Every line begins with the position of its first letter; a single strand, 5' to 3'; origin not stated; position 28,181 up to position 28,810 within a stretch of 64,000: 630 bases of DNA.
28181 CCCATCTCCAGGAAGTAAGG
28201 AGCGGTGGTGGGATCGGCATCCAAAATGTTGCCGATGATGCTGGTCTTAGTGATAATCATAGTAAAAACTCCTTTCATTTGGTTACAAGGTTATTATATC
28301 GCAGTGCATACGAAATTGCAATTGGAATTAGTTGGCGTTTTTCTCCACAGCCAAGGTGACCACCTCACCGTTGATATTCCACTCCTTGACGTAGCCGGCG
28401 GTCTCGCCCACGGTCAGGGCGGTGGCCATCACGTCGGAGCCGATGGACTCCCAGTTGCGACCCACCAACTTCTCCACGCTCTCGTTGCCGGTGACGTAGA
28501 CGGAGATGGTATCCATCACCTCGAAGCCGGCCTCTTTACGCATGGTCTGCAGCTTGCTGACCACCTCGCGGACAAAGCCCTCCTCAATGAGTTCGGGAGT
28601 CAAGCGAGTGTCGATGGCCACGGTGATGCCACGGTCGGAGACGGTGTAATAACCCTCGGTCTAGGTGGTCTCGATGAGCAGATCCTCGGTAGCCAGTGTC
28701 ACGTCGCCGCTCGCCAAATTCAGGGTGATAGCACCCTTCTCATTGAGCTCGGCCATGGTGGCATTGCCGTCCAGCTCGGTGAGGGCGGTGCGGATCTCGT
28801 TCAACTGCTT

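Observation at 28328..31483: Essential ileS carries an in-frame TAG (28661-28663) with conserved protein sequence continuing on both sides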

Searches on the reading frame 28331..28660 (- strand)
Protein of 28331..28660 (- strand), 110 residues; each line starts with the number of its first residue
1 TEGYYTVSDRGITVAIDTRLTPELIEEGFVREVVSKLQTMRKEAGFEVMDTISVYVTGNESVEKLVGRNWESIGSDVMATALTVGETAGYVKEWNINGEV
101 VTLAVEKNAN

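Call 8: search_protein_families(library=pfam, proteins=[window:28331-28660:-])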
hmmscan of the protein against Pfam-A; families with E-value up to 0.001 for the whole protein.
window:28331-28660:- (110 aa): 1 family
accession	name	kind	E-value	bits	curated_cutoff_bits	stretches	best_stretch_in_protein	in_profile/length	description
PF19302.4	DUF5915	-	5.4e-29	101.6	27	1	2-107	90-194/195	Domain of unknown function (DUF5915)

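Call 55: list_cluster_members(proteins=[window:28331-28621:-, window:28331-28603:-, window:28331-28564:-, window:28331-28543:-])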
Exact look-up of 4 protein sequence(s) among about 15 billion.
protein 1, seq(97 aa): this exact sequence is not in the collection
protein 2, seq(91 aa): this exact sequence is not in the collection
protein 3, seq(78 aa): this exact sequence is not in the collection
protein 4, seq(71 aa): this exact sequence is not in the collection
